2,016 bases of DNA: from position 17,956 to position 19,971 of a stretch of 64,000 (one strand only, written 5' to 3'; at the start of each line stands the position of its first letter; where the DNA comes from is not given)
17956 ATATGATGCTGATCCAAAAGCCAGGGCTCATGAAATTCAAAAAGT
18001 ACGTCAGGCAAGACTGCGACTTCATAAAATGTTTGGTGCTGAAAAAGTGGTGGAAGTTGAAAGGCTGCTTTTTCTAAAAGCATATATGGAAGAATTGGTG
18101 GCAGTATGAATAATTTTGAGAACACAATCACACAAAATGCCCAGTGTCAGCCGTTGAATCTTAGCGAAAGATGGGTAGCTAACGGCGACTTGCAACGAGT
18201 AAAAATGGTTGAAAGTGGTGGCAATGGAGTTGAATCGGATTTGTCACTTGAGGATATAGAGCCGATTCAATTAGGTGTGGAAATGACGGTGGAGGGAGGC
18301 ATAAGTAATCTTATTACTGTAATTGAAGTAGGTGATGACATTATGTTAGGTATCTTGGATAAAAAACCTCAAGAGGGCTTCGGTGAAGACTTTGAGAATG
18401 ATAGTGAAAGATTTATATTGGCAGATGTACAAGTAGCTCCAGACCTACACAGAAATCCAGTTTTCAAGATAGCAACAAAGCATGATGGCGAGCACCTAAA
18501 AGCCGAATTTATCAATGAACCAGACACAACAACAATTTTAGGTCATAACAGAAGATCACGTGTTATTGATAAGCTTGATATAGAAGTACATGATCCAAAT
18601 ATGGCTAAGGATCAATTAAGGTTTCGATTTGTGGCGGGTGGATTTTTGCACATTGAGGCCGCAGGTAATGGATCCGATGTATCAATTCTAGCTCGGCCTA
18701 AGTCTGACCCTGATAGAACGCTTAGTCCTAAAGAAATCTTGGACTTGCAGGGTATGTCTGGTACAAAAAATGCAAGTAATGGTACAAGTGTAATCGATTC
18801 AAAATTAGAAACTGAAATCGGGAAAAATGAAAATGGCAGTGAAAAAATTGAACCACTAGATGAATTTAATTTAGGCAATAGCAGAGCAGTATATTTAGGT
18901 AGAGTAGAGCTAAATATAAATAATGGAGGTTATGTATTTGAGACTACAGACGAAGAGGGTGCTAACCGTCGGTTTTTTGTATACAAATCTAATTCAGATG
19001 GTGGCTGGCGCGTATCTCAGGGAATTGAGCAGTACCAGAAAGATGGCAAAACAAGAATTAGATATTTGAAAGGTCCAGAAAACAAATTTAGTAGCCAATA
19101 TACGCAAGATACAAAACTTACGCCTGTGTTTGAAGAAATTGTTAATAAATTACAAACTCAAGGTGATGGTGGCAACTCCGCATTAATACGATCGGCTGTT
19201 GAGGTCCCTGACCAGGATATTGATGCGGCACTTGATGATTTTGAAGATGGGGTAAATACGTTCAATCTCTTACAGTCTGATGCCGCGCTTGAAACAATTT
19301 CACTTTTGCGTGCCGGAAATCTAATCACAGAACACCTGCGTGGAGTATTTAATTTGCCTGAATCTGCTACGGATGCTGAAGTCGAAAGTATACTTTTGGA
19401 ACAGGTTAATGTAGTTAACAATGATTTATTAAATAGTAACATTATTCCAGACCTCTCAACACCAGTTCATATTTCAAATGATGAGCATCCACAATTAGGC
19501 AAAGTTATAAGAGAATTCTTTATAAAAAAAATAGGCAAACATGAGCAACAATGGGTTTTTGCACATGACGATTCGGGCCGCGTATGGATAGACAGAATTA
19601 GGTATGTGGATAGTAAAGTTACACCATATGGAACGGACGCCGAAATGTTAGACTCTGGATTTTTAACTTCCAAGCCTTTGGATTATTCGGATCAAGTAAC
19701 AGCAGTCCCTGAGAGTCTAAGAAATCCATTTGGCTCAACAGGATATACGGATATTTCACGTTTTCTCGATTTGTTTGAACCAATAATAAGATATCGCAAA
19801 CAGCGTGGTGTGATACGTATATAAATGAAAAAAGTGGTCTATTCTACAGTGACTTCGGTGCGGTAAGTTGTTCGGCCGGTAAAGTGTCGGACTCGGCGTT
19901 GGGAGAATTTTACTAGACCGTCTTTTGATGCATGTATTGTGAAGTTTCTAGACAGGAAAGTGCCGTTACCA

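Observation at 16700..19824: Self-contained operon of two large proteins with no recognisable domains, with its own consensus promoter and a triple direct repeat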

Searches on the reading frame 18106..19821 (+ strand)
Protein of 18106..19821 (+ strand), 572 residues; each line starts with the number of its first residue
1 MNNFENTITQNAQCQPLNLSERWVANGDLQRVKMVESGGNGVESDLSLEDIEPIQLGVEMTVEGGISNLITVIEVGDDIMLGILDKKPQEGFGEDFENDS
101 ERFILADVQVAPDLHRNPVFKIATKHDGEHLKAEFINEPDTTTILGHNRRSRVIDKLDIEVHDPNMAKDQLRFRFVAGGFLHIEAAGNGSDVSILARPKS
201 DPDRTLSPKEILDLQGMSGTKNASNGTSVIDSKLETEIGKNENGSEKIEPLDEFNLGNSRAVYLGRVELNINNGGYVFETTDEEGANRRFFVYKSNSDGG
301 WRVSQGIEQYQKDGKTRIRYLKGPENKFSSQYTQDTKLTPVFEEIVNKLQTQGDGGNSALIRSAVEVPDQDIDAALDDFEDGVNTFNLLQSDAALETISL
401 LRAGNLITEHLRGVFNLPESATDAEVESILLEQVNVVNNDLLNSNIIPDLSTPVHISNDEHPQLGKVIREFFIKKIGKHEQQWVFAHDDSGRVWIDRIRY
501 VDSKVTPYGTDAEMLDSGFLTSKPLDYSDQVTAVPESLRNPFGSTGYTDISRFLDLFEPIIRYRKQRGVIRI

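Call 3: search_protein_families(library=pfam, proteins=[window:18106-19821:+], max_evalue=1)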
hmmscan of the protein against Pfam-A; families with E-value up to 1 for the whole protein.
window:18106-19821:+ (572 aa): 0 families

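Call 4: search_protein_families(library=ncbifam, proteins=[window:18106-19821:+], max_evalue=1)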
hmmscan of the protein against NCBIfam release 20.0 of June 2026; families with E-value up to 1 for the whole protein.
window:18106-19821:+ (572 aa): 0 families

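Call 6: search_solved_structures(query=window:18106-19821:+, max_evalue=10)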
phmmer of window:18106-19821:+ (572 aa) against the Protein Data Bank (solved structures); distinct sequences matched with E-value up to 10: 10.
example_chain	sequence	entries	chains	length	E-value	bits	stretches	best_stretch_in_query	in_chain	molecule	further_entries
6vu2_L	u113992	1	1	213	0.83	11.5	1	174-219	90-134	M1214 N1 Fab light chain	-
6vy2_L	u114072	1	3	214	0.84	11.5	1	174-219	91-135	M1214 N1 Fab light chain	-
6qn9_L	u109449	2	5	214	1.1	11.1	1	167-220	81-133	light chain | B4 light chain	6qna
9hv2_B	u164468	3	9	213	1.2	11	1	177-220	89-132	light chain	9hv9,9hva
7lz6_D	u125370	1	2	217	1.2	10.9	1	179-219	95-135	b96.11 Fab light chain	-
2dul_A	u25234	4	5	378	1.7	10.5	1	469-523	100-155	N(2),N(2)-dimethylguanosine tRNA methyltransferase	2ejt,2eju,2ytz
3hae_L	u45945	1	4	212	1.8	10.4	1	185-219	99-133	Antibody light chain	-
3gje_L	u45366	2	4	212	2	10.3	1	185-219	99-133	Fab Light Chain | Antibody light chain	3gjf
7uel_L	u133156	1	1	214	2.3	10.1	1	175-219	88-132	Light chain Fab of antibody JEC1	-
9owe_D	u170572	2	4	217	2.4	10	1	176-219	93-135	F25.S02 Light chain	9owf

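Call 8: find_homologous_proteins(query=window:18106-19821:+)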
Query window:18106-19821:+ (572 aa): 13 proteins with E <= 0.001 among 8000 candidates.
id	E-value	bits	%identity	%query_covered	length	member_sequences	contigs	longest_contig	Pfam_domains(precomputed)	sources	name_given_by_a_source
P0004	0.0e+0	1283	100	100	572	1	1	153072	-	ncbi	-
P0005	7.5e-53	198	40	52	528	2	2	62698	PF00498.32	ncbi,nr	ncbi:MAG TPA: FHA domain-containing protein [Candidatus Saccharimonadales bacterium]|nr:FHA domain-c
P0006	5.9e-51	192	38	55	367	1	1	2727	-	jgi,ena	-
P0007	1.1e-50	191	36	56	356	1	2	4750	-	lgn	-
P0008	2.6e-49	187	37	61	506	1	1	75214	PF00498.32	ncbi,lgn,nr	ncbi:MAG: FHA domain-containing protein [Candidatus Saccharibacteria bacterium]|nr:FHA domain-contai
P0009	3.0e-49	186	36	55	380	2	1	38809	-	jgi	jgi:hypothetical protein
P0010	2.2e-48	183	35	61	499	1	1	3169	PF00498.32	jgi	jgi:hypothetical protein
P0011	7.2e-48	182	38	52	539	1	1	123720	-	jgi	jgi:hypothetical protein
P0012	6.3e-46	175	39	53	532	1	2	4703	-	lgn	-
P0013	4.4e-45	173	35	57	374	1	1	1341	-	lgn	-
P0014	6.8e-44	169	37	57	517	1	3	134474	-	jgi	jgi:hypothetical protein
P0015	4.9e-42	163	37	61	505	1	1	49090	-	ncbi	ncbi:MAG: FHA domain-containing protein [Candidatus Saccharibacteria bacterium]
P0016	1.7e-41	161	37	61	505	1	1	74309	-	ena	-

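Call 16: find_encoding_contigs(protein=P0005, flank=6000, max_places=2)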
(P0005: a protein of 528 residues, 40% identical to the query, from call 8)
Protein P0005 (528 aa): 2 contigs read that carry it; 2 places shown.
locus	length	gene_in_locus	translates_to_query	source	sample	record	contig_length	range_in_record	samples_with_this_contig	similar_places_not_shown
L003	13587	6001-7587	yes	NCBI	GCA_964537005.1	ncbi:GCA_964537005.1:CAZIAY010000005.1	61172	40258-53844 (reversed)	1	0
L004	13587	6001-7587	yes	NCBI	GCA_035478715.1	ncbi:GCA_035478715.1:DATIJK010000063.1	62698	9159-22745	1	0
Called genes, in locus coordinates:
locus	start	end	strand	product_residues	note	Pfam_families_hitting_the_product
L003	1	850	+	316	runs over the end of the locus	PF18075:FtsX_ECD, PF02687:FtsX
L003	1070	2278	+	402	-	PF05257:CHAP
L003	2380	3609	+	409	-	PF22694:CtpB_N-like, PF00595:PDZ, PF13180:PDZ_2 (weak), PF17820:PDZ_6, PF03572:Peptidase_S41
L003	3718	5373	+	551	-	PF01656:CbiA (faint), PF06418:CTP_synth_N, PF00117:GATase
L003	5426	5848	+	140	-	PF00072:Response_reg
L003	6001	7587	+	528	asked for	PF00498:FHA (weak)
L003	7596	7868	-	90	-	PF01016:Ribosomal_L27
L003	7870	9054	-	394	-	PF01555:N6_N4_Mtase (faint), PF01170:UPF0020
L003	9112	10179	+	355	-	PF03706:LPG_synthase_TM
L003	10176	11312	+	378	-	PF13742:tRNA_anti_2, PF02601:Exonuc_VII_L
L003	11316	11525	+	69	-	PF06008:Laminin_I (weak), PF24627:PUMA_CC (faint), PF02609:Exonuc_VII_S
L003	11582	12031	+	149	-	PF02353:CMAS (faint), PF13489:Methyltransf_23 (faint)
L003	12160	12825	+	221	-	-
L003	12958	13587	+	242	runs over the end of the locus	-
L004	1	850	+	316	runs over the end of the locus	PF18075:FtsX_ECD, PF02687:FtsX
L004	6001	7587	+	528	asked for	PF00498:FHA (weak)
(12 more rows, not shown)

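Call 17: find_encoding_contigs(protein=P0008, flank=6000, max_places=2)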
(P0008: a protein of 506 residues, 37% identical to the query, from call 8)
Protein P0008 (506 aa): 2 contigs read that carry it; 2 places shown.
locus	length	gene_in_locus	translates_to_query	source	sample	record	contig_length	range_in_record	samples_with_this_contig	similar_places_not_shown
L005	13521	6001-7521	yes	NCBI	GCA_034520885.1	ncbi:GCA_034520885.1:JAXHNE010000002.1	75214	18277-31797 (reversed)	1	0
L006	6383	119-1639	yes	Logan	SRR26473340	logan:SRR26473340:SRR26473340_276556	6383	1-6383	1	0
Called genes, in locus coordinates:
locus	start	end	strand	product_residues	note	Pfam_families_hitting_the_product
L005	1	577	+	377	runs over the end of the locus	PF01551:Peptidase_M23 (weak)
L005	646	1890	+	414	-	PF22694:CtpB_N-like (weak), PF00595:PDZ, PF13180:PDZ_2 (weak), PF17820:PDZ_6, PF03572:Peptidase_S41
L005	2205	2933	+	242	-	-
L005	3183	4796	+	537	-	PF06418:CTP_synth_N, PF07722:Peptidase_C26 (faint), PF00117:GATase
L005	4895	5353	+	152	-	PF00072:Response_reg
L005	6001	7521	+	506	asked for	PF00498:FHA (weak)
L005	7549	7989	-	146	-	-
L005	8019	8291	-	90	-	PF01016:Ribosomal_L27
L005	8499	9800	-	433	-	-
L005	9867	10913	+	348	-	PF03706:LPG_synthase_TM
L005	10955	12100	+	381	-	PF13742:tRNA_anti_2, PF01336:tRNA_anti-codon (weak), PF02601:Exonuc_VII_L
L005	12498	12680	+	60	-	PF02609:Exonuc_VII_S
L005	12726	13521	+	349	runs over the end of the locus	-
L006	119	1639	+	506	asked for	PF00498:FHA (weak)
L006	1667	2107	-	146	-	-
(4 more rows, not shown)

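Call 18: find_encoding_contigs(protein=P0011, flank=6000, max_places=2)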
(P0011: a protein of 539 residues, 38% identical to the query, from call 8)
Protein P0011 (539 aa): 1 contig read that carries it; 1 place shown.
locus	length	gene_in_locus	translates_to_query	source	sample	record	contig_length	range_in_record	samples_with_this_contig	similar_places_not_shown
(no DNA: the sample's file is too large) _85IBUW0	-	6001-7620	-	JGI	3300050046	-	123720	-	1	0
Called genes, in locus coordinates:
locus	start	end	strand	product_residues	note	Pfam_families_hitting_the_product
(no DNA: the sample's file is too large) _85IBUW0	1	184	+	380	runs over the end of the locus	PF05257:CHAP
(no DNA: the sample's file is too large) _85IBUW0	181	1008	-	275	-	PF05675:DUF817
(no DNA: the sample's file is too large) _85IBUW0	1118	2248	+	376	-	PF10186:ATG14 (faint), PF05257:CHAP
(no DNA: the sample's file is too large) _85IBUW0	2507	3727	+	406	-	PF00595:PDZ, PF13180:PDZ_2 (weak), PF17820:PDZ_6, PF03572:Peptidase_S41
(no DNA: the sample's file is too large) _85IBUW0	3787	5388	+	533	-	PF06418:CTP_synth_N, PF00117:GATase, PF07722:Peptidase_C26 (weak)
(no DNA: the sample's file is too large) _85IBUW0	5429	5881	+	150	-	PF00072:Response_reg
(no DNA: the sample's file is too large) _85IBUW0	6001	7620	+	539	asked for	-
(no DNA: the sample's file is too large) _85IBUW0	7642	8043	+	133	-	-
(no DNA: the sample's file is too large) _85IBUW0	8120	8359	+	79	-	-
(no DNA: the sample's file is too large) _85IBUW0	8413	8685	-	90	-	PF01016:Ribosomal_L27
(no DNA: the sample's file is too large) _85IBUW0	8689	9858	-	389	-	PF01555:N6_N4_Mtase, PF01170:UPF0020, PF13847:Methyltransf_31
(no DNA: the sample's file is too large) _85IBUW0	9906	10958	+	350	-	PF03706:LPG_synthase_TM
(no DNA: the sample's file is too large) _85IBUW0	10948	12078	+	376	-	PF13742:tRNA_anti_2, PF01336:tRNA_anti-codon (weak), PF02601:Exonuc_VII_L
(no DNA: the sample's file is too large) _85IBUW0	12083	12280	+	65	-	PF02609:Exonuc_VII_S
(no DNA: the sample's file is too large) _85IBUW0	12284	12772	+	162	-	PF02353:CMAS (faint), PF13489:Methyltransf_23 (weak)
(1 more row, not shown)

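Call 19: find_encoding_contigs(protein=P0009, flank=6000, max_places=2)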
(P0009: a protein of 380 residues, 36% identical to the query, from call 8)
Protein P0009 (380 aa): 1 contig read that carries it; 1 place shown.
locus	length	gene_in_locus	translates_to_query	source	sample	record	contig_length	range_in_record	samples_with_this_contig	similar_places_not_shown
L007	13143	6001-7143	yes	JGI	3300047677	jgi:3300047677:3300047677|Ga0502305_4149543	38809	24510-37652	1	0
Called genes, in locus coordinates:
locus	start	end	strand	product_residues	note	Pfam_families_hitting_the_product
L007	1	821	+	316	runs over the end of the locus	PF18075:FtsX_ECD, PF02687:FtsX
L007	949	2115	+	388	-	PF05257:CHAP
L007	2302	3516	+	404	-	PF00595:PDZ, PF13180:PDZ_2, PF17820:PDZ_6, PF03572:Peptidase_S41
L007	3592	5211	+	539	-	PF06418:CTP_synth_N, PF07722:Peptidase_C26 (faint), PF00117:GATase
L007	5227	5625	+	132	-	PF00072:Response_reg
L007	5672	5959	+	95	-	-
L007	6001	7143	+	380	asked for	-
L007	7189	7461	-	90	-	PF01016:Ribosomal_L27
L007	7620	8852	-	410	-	PF01170:UPF0020 (faint)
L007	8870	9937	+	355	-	PF03706:LPG_synthase_TM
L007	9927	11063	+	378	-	PF13742:tRNA_anti_2, PF01336:tRNA_anti-codon (faint), PF02601:Exonuc_VII_L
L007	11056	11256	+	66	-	PF02609:Exonuc_VII_S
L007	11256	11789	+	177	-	-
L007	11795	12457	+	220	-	-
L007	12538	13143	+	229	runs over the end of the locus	-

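Call 31: search_protein_families(library=pfam, alignment_id=A1, max_evalue=0.1)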
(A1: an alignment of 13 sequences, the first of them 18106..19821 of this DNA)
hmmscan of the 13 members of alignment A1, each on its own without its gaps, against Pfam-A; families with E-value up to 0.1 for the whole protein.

A. member 1, window:18106-19821:+ (572 aa): 0 families

B. families by the number of members that match (of 13 scanned): 4 families
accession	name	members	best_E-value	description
PF00498.31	FHA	8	1.4e-07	FHA domain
PF16697.10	Yop-YscD_cpl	5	0.00013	Inner membrane component of T3SS, cytoplasmic domain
PF18834.6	LPD22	1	0.027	Large polyvalent protein associated domain 22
PF18175.6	HU-CCDC81_bac_2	1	0.053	CCDC81-like prokaryotic HU domain 2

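Call 32: search_protein_families(library=pfam, proteins=[L007:5672-5956:+, L005:7549-7989:-], max_evalue=0.1)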
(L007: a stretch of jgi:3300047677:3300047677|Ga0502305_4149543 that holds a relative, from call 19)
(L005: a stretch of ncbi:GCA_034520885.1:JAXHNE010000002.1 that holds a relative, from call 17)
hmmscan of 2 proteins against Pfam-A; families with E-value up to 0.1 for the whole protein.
L007:5672-5956:+ (95 aa): 0 families

L005:7549-7989:- (146 aa): 0 families

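Call 33: find_related_loci(query=A1, collection=genome_contigs, flank=5000)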
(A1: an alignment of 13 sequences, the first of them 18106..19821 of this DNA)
Query A1 (572 aa) in genome_contigs; peptide patterns used: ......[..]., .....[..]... (x = any residue, [..] = any of these).
32 stretches matched a pattern; 14 encode a relative of the query (tblastn E <= 1e-3); 14 distinct loci.
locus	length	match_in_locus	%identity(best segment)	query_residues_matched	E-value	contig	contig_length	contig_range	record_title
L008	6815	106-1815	30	17-571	1e-75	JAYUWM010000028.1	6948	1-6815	MAG: bacterium isolate GL124_UP_metabinner_16 GL124_UP_metabinner_16_27, whole genome shotgun sequence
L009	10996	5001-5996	37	223-571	1e-54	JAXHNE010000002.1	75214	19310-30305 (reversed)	MAG: Candidatus Saccharibacteria bacterium isolate Salar_de_Ascotan_soil_MAG_ASO77 contig_11978_polypolish, whole genome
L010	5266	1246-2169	36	253-566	2e-53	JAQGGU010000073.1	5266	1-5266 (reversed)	MAG: Candidatus Saccharibacteria bacterium isolate RYN_415 scaffold_1391576, whole genome shotgun sequence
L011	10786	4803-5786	38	222-568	2e-51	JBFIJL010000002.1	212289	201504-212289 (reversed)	MAG: Candidatus Saccharimonadales bacterium isolate Mix_sand11.2021.09.Z.84 k141_2316176_length_212289_cov_20.2020, whol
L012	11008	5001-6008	36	223-567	2e-50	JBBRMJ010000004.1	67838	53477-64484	MAG: Candidatus Saccharimonadales bacterium isolate La1_metabat2.033 LA1C_B2.033_k141_2674220L_67838_cov_13.1867, whole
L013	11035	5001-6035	37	219-567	5e-49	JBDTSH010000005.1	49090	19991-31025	MAG: Candidatus Saccharibacteria bacterium isolate cluster3_bin.266 NODE_1723_length_49090_cov_9.368696, whole genome sh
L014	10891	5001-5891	36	266-570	2e-47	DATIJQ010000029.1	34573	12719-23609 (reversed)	MAG TPA_asm: Candidatus Saccharimonas sp. isolate SMAG_U15695 k141_392841, whole genome shotgun sequence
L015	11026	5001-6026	36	223-568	4e-47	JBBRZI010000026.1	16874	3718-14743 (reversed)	MAG: Candidatus Saccharimonadales bacterium isolate metawrap_la5_32 metawrap_la5_32_K_572873_L_16874_cov_21.0000, whole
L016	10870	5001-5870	35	275-571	1e-45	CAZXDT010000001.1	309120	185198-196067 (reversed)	MAG TPA_asm: uncultured Candidatus Saccharibacteria bacterium isolate SRP193066_co1_99 genome assembly, contig: NODE_53_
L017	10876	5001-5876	40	275-570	5e-58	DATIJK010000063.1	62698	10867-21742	MAG TPA_asm: Candidatus Saccharimonadales bacterium isolate SMAG_U15689 k141_58302, whole genome shotgun sequence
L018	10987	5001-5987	30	237-572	1e-33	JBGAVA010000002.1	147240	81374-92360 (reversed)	MAG: Candidatus Saccharimonadales bacterium isolate MAG_MBR_AS.10 MBRAS-10_NODE_2_length_147240_cov_6.024116, whole geno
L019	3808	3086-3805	35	253-506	4e-32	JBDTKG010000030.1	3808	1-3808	MAG: Candidatus Saccharimonadales bacterium isolate cluster2_bin.71 k127_4384685, whole genome shotgun sequence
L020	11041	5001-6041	27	247-563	3e-19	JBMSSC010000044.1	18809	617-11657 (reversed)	MAG: Bdellovibrionia bacterium isolate ARD_V5_S3_100percent_par_metabat.11 NODE_1376_length_18809_cov_4.175109, whole ge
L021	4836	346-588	48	485-563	1e-16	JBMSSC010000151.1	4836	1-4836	MAG: Bdellovibrionia bacterium isolate ARD_V5_S3_100percent_par_metabat.11 NODE_12806_length_4836_cov_7.631249, whole ge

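Call 34: predict_structure(alignment_id=A1)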
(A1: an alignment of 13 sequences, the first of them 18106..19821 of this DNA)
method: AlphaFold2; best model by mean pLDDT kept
length: 572 residues; sequences in the alignment: 13
mean_pLDDT: 69.8   pTM: 0.57
mean pLDDT of the five models: 69.8, 67.3, 66.7, 65.2, 65.0
residues with pLDDT >= 90: 179; 70-90: 156; 50-70: 86; < 50: 151
segments of 3 or more residues with pLDDT < 50: 1-27, 89-101, 107-136, 147-169, 201-249
pLDDT, mean of each block of 10 residues (from residue 1): 29 29 48 58 72 62 60 62 61 38 46 28 28 46 50 37 42 69 65 67 40 33 25 26 42 83 82 78 90 85 89 80 77 82 87 57 81 90 87 80 86 92 96 94 94 93 92 94 96 95 93 90 91 95 87 97 97 88
secondary structure, 60 per line:
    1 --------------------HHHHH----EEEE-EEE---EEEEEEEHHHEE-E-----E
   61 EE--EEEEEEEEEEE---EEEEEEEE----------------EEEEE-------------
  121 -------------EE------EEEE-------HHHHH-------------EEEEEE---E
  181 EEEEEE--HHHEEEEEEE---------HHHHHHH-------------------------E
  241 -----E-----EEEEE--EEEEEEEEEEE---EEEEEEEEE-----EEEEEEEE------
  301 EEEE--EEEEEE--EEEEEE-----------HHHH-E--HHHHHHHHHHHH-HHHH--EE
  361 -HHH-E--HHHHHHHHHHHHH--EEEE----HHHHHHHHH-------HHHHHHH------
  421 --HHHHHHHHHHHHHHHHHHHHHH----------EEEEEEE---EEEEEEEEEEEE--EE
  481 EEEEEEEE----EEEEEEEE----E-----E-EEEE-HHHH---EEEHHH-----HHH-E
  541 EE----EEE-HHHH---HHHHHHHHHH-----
elements in order: H21-25 E30-33 E35-37 E41-47 E60-62 E65-75 E79-86 E103-107 E142-145 H153-157 E171-176 E180-186 E192-198 H208-214 E252-256 E259-269 E273-281 E287-294 E301-304 E307-312 E315-320 H332-335 H340-351 H353-356 H369-381 E384-387 H392-400 H408-414 H423-444 E455-461 E465-476 E479-488 E493-500 E513-516 H518-521 E525-527 E540-542 E547-549 H551-554 H558-567
